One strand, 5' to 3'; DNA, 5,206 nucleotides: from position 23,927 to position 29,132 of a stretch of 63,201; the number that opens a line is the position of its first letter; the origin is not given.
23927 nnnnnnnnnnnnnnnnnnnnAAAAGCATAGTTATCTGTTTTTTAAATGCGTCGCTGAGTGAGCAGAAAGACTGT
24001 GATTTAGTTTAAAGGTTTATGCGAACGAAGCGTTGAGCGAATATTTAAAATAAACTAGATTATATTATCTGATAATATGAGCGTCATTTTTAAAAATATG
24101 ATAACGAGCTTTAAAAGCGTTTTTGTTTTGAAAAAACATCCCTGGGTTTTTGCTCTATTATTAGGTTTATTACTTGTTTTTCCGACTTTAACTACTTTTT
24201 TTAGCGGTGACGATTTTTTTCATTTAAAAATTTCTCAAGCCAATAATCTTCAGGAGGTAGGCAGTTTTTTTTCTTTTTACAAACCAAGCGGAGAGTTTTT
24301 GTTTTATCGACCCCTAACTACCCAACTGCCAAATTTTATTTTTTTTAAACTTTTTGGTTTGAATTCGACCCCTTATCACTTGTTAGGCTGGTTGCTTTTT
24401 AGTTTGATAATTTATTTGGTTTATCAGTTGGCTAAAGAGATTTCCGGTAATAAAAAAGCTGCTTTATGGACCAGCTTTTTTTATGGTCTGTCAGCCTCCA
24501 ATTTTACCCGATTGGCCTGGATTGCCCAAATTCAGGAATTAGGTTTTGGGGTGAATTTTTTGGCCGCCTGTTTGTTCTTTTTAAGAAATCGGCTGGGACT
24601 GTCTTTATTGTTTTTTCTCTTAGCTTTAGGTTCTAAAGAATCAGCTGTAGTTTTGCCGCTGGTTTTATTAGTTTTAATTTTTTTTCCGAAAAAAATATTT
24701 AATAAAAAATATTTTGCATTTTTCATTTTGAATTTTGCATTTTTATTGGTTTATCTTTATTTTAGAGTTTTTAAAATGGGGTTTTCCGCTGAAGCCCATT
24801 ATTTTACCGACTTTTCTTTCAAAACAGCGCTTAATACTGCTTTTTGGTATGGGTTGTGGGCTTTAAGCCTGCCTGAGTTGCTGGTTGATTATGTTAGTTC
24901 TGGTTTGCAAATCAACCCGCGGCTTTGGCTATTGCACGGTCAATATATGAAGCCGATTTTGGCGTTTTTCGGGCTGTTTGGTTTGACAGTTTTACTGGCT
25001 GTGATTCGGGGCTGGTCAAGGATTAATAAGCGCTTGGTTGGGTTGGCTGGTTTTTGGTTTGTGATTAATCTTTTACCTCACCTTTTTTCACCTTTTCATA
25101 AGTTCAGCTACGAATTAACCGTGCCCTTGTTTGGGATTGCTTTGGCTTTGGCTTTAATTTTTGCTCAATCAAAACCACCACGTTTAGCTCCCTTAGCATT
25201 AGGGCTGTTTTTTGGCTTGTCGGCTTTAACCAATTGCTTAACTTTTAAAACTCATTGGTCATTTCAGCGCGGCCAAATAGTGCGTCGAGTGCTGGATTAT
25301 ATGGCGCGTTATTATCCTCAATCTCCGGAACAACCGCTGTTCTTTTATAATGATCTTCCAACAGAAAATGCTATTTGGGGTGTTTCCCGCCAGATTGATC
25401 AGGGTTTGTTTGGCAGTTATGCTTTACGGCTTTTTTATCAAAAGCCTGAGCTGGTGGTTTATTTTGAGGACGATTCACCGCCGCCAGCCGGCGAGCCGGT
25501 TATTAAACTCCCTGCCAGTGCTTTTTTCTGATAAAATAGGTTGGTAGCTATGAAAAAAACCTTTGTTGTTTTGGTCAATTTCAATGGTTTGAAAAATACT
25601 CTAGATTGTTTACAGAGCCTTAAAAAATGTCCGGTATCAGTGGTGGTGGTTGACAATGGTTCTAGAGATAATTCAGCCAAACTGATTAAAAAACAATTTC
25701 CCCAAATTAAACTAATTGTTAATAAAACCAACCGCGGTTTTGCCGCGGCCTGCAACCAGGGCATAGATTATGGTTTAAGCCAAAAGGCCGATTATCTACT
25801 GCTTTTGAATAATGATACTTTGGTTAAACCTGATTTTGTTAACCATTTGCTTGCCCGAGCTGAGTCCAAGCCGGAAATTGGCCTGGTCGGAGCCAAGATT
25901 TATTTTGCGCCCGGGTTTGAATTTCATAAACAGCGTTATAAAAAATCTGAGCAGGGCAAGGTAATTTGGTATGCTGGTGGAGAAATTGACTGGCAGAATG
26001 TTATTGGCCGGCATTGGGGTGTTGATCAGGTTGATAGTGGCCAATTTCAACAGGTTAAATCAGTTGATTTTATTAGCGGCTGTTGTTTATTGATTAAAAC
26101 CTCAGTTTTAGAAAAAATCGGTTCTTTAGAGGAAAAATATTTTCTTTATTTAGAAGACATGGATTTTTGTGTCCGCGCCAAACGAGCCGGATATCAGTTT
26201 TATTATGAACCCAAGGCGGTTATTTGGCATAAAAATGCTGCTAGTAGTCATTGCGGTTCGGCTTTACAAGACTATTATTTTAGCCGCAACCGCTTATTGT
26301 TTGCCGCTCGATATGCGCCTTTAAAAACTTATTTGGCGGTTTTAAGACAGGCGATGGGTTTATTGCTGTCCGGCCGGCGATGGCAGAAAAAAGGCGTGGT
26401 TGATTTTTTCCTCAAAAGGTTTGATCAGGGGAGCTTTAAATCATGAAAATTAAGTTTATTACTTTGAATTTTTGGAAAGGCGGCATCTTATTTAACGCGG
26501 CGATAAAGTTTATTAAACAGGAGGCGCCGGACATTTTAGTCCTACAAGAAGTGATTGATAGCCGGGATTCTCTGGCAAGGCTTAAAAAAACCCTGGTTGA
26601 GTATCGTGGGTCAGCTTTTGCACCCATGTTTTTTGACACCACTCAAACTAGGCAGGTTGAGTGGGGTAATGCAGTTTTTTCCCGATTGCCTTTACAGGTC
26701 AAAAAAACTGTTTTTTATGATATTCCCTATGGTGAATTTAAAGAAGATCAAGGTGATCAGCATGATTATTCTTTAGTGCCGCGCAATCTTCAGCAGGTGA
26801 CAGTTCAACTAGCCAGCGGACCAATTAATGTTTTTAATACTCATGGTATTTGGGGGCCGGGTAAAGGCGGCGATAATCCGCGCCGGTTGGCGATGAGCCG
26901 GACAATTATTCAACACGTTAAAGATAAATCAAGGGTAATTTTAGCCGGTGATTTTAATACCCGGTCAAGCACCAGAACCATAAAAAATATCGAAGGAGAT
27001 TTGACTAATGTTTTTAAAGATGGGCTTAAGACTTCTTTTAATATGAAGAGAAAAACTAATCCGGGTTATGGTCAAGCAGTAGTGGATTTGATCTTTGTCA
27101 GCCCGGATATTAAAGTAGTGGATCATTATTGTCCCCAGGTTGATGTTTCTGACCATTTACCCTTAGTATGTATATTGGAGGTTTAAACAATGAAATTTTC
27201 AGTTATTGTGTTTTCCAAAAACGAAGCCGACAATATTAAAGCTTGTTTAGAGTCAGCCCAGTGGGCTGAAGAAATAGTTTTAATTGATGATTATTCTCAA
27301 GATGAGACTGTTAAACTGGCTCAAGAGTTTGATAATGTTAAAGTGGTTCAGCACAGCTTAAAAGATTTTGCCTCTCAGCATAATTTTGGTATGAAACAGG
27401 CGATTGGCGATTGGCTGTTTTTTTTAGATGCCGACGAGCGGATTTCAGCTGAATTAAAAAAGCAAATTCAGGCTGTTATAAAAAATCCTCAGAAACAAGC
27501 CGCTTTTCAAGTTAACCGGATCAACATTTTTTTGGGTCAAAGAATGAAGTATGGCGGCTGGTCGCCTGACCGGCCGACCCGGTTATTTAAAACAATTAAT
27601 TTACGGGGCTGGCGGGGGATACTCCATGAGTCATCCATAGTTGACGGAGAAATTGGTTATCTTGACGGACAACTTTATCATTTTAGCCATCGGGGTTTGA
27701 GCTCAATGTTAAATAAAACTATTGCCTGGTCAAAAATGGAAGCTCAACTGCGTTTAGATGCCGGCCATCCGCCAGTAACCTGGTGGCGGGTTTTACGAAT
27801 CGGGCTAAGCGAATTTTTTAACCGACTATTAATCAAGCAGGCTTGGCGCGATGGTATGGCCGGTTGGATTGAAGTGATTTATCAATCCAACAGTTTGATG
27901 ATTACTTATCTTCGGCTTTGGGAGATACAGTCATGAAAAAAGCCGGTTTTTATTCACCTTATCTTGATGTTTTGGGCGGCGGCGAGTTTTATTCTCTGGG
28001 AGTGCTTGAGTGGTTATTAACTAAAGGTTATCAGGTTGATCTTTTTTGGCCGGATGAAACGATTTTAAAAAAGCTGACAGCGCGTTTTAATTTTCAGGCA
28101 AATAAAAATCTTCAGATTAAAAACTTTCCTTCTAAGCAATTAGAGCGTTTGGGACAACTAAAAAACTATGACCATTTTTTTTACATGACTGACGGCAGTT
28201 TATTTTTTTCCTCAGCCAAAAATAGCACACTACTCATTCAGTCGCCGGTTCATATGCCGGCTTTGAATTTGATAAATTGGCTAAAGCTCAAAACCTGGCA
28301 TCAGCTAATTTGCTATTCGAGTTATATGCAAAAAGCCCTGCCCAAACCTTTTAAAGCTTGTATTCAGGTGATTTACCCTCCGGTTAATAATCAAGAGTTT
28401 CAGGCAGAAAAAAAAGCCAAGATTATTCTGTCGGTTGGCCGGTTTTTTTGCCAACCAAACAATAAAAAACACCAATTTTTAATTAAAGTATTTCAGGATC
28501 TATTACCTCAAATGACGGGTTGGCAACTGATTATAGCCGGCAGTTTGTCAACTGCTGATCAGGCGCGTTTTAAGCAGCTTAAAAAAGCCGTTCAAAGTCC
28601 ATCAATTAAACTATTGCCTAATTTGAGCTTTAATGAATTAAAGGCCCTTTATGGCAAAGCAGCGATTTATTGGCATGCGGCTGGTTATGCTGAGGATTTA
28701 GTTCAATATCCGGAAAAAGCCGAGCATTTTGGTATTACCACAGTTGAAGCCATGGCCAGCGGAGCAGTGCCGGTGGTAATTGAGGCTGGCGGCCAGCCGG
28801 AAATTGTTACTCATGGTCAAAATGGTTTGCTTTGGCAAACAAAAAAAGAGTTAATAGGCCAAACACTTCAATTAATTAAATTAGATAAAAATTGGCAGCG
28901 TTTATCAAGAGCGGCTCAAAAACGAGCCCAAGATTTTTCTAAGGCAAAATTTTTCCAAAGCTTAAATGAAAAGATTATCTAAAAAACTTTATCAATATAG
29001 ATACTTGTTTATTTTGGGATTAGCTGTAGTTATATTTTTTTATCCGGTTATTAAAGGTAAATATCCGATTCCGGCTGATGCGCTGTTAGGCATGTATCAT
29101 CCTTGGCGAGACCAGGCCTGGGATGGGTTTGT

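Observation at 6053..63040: About 57 kb glycosylation super-locus with roughly 20 GT-C-like polytopic proteins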

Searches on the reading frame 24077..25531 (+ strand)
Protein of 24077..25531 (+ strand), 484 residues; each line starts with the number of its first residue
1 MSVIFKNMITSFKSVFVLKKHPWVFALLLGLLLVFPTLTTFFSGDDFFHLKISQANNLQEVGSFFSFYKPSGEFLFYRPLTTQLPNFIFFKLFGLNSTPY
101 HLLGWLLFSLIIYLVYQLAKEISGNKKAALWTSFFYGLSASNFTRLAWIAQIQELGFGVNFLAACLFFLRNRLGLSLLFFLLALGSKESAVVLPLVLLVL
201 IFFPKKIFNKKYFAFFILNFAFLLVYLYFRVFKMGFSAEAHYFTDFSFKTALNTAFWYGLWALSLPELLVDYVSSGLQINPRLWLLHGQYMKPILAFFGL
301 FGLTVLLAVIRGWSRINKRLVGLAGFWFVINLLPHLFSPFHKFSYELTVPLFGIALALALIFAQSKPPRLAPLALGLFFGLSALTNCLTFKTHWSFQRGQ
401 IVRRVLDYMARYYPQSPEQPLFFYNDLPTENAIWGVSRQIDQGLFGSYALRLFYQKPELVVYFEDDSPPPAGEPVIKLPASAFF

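Call 4: search_protein_families(library=pfam, proteins=[window:24077-25531:+], max_evalue=0.01)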
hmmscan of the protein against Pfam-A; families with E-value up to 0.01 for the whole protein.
window:24077-25531:+ (484 aa): 0 families

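Call 12: search_protein_families(library=ncbifam, proteins=[window:24077-25531:+], max_evalue=0.01)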
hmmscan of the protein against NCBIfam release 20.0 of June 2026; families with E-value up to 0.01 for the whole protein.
window:24077-25531:+ (484 aa): 1 family
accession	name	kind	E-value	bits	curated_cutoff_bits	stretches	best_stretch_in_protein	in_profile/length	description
NF046093.1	AZOBR_p60025_fam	subfamily_domain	0.0022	17.2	150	1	85-217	98-227/232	AZOBR_p60025 family cell surface glycopolymer formation protein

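Call 15: search_solved_structures(query=window:24077-25531:+, max_evalue=10)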
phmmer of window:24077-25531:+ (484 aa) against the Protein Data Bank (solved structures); distinct sequences matched with E-value up to 10: 10.
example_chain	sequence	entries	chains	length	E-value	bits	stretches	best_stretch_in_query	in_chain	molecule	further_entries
4nkt_A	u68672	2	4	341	0.022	16.9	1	154-231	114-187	Poly(A) RNA polymerase protein cid1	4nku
4ep7_A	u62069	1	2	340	0.074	15.2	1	154-231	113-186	Poly(A) RNA polymerase protein cid1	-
4fhx_A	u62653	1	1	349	0.075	15.2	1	154-231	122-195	Poly(A) RNA polymerase protein cid1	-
4ud4_A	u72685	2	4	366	0.075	15.2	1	154-231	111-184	POLY(A) RNA POLYMERASE PROTEIN CID1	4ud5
4fh3_A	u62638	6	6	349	0.076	15.2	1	154-231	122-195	Poly(A) RNA polymerase protein cid1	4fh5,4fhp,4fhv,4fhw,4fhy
4e7x_A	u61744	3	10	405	0.099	14.8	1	154-231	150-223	Poly(A) RNA polymerase protein cid1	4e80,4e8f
7dxo_A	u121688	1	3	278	0.65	12.1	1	97-116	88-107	Non-ribosomal peptide synthetase 4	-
7p8y_A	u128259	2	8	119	0.71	12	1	93-138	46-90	Wilavidin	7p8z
7ouq_A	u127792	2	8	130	0.87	11.7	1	93-138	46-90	wilavidin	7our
7crn_A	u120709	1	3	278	0.9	11.7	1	97-116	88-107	Non-ribosomal peptide synthetase 4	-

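Call 37: find_homologous_proteins(query=window:24077-25531:+, max_evalue=0.001)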
Query window:24077-25531:+ (484 aa): 150 proteins with E <= 0.001 among 8000 candidates; the best 120 are listed.
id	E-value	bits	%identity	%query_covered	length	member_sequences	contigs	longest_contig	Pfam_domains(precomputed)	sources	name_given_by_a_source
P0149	0.0e+0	1068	100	100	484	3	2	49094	-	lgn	-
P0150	3.7e-130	453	51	96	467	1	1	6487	-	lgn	-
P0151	2.6e-85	305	43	94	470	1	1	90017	-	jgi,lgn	jgi:hypothetical protein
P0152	7.8e-85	304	42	96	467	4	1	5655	PF13231.13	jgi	-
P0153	9.5e-83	297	41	95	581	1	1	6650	-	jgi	jgi:hypothetical protein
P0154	5.2e-81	291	40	92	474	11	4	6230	PF13231.13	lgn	-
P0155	7.7e-80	287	40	94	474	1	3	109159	PF13231.13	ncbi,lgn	-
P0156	4.4e-79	285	41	96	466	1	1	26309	-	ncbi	-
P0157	4.7e-79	285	39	94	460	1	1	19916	-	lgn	-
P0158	1.1e-78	284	40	93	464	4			-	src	-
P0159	1.7e-78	283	39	93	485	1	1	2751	PF13231.13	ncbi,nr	ncbi:MAG: glycosyltransferase family 39 protein [bacterium]|nr:glycosyltransferase family 39 protein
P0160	2.0e-77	279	40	96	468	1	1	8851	-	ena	-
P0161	2.7e-77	279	40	94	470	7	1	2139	PF13231.13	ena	-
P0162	6.3e-77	278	38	96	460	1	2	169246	-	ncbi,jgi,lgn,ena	-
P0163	9.7e-77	277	39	95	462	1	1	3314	-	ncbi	-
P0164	9.9e-77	277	39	93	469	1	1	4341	PF13231.13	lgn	-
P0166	2.1e-76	276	40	96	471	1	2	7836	PF13231.13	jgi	-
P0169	2.8e-76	276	38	95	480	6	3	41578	PF13231.13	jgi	-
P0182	2.5e-75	273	39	93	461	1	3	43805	PF13231.13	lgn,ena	-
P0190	2.7e-74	269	39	97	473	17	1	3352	PF13231.13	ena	-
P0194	4.1e-74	269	39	96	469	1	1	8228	PF13231.13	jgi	-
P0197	1.7e-73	266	40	86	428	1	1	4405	PF02366.25,PF13231.13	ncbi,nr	ncbi:MAG: glycosyltransferase family 39 protein, partial [bacterium]|nr:glycosyltransferase family 3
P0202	6.7e-73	264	39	96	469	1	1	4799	PF13231.13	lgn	-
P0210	1.1e-71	261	39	90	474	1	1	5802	PF13231.13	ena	-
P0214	4.0e-71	259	39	96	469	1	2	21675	PF13231.13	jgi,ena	-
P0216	1.0e-70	257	38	92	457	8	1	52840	PF13231.13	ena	-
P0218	2.1e-70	256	38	92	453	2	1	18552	PF13231.13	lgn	-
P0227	1.9e-69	253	37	93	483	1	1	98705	PF13231.13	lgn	-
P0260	5.1e-63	232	35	94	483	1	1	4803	PF13231.13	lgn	-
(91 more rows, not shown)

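Call 43: find_encoding_contigs(protein=window:24077-25531:+, flank=10000, max_places=4)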
Protein window:24077-25531:+ (484 aa): 1 contig read that carries it; 1 place shown.
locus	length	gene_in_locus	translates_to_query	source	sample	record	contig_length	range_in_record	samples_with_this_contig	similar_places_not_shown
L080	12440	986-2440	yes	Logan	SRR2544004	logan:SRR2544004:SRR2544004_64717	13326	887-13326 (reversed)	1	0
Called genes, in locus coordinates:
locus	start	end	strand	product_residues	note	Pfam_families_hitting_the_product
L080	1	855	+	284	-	?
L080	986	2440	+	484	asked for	-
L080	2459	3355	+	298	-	PF00535:Glycos_transf_2, PF13641:Glyco_tranf_2_3, PF13632:Glyco_trans_2_3 (faint)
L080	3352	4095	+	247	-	PF03372:Exo_endo_phos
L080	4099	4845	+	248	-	PF00535:Glycos_transf_2, PF10111:Glyco_tranf_2_2 (weak)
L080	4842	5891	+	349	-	PF00534:Glycos_transf_1, PF13692:Glyco_trans_1_4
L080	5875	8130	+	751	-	PF09586:YfhO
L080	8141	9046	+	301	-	PF00535:Glycos_transf_2, PF10111:Glyco_tranf_2_2 (weak), PF13641:Glyco_tranf_2_3, PF13632:Glyco_trans_2_3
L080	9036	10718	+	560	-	PF13231:PMT_2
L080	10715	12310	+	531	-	PF13231:PMT_2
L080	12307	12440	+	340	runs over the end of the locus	?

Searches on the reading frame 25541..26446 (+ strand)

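Call 4: search_protein_families(library=pfam, proteins=[window:25541-26446:+], max_evalue=0.01)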
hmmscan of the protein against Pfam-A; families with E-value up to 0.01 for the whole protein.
window:25541-26446:+ (301 aa): 6 families
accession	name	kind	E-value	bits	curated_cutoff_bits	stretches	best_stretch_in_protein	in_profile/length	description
PF00535.33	Glycos_transf_2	-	5.3e-21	75.7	23.3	1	9-193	2-167/168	Glycosyl transferase family 2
PF13641.12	Glyco_tranf_2_3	-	3.9e-15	56.9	27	1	9-235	5-216/230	Glycosyltransferase like family 2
PF13632.12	Glyco_trans_2_3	-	2.8e-08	34.3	27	1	86-231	2-124/198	Glycosyl transferase family group 2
PF13506.12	Glyco_transf_21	-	2.1e-05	24.5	21.7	0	171-231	95-155/174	Glycosyl transferase family 21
PF13712.12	Glyco_tranf_2_5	-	8.7e-05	22.8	27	1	66-233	40-192/210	Glycosyltransferase like family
PF12804.13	NTP_transf_3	-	0.0013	19.3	27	1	14-112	21-116/160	MobA-like NTP transferase domain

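Call 40: search_protein_families(library=ncbifam, proteins=[window:25541-26446:+], max_evalue=0.00001)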
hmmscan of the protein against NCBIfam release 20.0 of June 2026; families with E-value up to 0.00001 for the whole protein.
window:25541-26446:+ (301 aa): 11 families
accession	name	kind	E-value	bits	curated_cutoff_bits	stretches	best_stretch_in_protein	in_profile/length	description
TIGR01556.1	rhamnosyltran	subfamily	4.5e-23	81.8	200.55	2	17-119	7-111/281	rhamnosyltransferase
TIGR03937.1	PgaC_IcaA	equivalog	1.6e-16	60.2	422.3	1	16-116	59-159/407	poly-beta-1,6-N-acetyl-D-glucosamine synthase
TIGR03965.1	mycofact_glyco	equivalog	6.2e-16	58.3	280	2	14-121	86-192/467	mycofactocin biosynthesis glycosyltransferase MftF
NF041875.1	EPS_EpsD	equivalog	3e-15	56.4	370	1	25-112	24-109/325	exopolysaccharide biosynthesis glycosyltransferase EpsD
TIGR04283.1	glyco_like_mftF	equivalog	1.9e-10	40.7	182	1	16-107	13-97/221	TIGR04283 family arsenosugar biosynthesis glycosyltransferase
NF007482.0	PRK10073.1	equivalog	3.4e-09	36.1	423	1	8-109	9-112/334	glycosyltransferase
NF038302.1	EPS_HpsE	equivalog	6.5e-09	35.2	300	1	13-121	9-125/307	hormogonium polysaccharide biosynthesis glycosyltransferase HpsE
NF038299.1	EPS_HpsN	equivalog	2.6e-08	33.2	425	1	30-238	29-228/317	hormogonium polysaccharide biosynthesis glycosyltransferase HpsN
TIGR04195.1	S_glycosyl_SunS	equivalog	8.7e-07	28.1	350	1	12-83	64-135/421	SunS family peptide S-glycosyltransferase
NF050113.1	gal_furan_GlfT1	equivalog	1.2e-06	28.1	330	0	15-107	12-105/290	galactofuranosyltransferase GlfT1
TIGR03111.1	glyc2_xrt_Gpos1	hypoth_equivalog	4.1e-06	25.8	363.95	1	14-116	58-165/439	TIGR03111 family XrtG-associated glycosyltransferase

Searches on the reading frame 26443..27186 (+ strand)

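Call 4: search_protein_families(library=pfam, proteins=[window:26443-27186:+], max_evalue=0.01)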
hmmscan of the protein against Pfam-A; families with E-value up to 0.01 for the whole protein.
window:26443-27186:+ (247 aa): 2 families
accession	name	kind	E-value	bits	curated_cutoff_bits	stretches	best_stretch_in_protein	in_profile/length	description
PF03372.29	Exo_endo_phos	-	2.6e-14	54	24.5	1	20-238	22-225/225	Endonuclease/Exonuclease/phosphatase family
PF14529.12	Exo_endo_phos_2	-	3.2e-05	24.2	27.4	1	151-241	17-116/117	Endonuclease-reverse transcriptase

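Call 41: search_protein_families(library=ncbifam, proteins=[window:26443-27186:+], max_evalue=0.00001)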
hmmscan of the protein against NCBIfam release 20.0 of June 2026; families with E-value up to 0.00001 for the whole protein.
window:26443-27186:+ (247 aa): 0 families

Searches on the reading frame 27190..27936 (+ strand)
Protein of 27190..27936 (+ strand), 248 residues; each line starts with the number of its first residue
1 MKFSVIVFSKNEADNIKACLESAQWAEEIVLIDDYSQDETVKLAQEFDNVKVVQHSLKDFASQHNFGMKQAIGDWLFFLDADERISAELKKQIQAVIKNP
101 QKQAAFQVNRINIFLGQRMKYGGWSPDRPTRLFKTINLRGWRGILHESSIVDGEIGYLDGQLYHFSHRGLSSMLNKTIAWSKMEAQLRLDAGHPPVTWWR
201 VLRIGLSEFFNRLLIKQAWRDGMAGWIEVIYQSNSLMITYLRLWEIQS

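Call 4: search_protein_families(library=pfam, proteins=[window:27190-27936:+], max_evalue=0.01)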
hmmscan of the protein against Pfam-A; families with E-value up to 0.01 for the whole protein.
window:27190-27936:+ (248 aa): 3 families
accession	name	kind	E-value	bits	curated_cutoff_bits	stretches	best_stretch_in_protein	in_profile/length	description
PF00535.33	Glycos_transf_2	-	1.3e-20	74.5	23.3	1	4-124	1-131/168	Glycosyl transferase family 2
PF13704.12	Glyco_tranf_2_4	-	7.1e-07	30.1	27.5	1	10-86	1-85/98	Glycosyl transferase family 2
PF10111.15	Glyco_tranf_2_2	-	1.8e-06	28.1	27.3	1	26-99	29-114/276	Glycosyltransferase like family 2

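Call 40: search_protein_families(library=ncbifam, proteins=[window:27190-27936:+], max_evalue=0.00001)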
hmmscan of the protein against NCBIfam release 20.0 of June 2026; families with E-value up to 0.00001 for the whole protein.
window:27190-27936:+ (248 aa): 4 families
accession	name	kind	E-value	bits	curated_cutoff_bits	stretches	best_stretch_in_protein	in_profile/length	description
TIGR04283.1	glyco_like_mftF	equivalog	7.2e-19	68.3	182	1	4-108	2-109/221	TIGR04283 family arsenosugar biosynthesis glycosyltransferase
TIGR04195.1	S_glycosyl_SunS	equivalog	4.3e-11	42.3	350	1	8-98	64-156/421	SunS family peptide S-glycosyltransferase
NF007482.0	PRK10073.1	equivalog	5.8e-09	35.4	423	1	2-97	7-110/334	glycosyltransferase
TIGR03965.1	mycofact_glyco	equivalog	2.8e-06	26.5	280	1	4-88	77-170/467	mycofactocin biosynthesis glycosyltransferase MftF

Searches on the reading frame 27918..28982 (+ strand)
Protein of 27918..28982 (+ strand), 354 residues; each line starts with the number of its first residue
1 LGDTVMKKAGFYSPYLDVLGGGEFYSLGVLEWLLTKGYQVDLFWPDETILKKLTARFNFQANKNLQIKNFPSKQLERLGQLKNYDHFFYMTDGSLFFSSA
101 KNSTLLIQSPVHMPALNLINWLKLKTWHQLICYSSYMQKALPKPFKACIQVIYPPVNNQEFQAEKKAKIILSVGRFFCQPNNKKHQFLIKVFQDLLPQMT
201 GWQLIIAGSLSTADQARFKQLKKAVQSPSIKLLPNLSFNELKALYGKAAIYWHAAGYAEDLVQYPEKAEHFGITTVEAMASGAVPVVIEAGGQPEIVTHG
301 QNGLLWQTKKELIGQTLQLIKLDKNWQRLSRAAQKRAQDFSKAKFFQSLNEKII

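Call 4: search_protein_families(library=pfam, proteins=[window:27918-28982:+], max_evalue=0.01)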
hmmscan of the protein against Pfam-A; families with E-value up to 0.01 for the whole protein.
window:27918-28982:+ (354 aa): 4 families
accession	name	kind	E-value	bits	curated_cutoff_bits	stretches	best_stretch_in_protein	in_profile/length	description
PF00534.26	Glycos_transf_1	-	2.2e-24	86.3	26.4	1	159-336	7-172/172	Glycosyl transferases group 1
PF13692.12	Glyco_trans_1_4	-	1.4e-17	64.7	27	1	168-320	2-140/142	Glycosyl transferases group 1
PF01075.23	Glyco_transf_9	-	0.00026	20.8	22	0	198-248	134-184/247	Glycosyltransferase family 9 (heptosyltransferase)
PF13524.12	Glyco_trans_1_2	-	0.0029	18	25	1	197-338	10-130/144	Glycosyl transferase-like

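Call 40: search_protein_families(library=ncbifam, proteins=[window:27918-28982:+], max_evalue=0.00001)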
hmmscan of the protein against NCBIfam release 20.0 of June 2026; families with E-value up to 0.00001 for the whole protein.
window:27918-28982:+ (354 aa): 9 families
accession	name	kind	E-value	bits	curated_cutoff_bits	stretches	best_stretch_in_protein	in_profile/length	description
TIGR03999.1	thiol_BshA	equivalog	4.9e-13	48.8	273.7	1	258-346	272-363/375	N-acetyl-alpha-D-glucosaminyl L-malate synthase BshA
NF041876.1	EPS_EpsE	equivalog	6.5e-12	45.4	400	1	166-339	213-378/389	exopolysaccharide biosynthesis GT4 family glycosyltransferase EpsE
TIGR03449.1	mycothiol_MshA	equivalog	1.8e-10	40.3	462.5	1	164-349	217-396/406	D-inositol-3-phosphate glycosyltransferase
NF038229.1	Glyco4_Geo_Pelo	equivalog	1.2e-08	34.3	400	1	183-338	174-321/338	GPMC system family 4 glycosyltransferase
TIGR02472.1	sucr_P_syn_N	equivalog_domain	1.1e-07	31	576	1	264-338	346-422/439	sucrose-phosphate synthase, putative, glycosyltransferase domain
TIGR03088.1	stp2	hypoth_equivalog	1.8e-07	30.5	409.05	1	156-342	184-359/374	TIGR03088 family PEP-CTERM/XrtA system glycosyltransferase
TIGR02095.1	glgA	subfamily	7.2e-07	28.2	328.45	1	162-319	289-425/477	glycogen/starch synthase, ADP-glucose type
NF001904.0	PRK00654.2-3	equivalog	3.7e-06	25.9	577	1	201-311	323-424/475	glycogen synthase GlgA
NF038295.1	EPS_HpsP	equivalog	6.6e-06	25.4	550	1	158-342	198-368/388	hormogonium polysaccharide biosynthesis glycosyltransferase HpsP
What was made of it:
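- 25541..28982 (+): GT2 (25541), EEP-family phosphoesterase-like protein (26443), GT2 (27190), GT4 (27918). call 4, call 40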
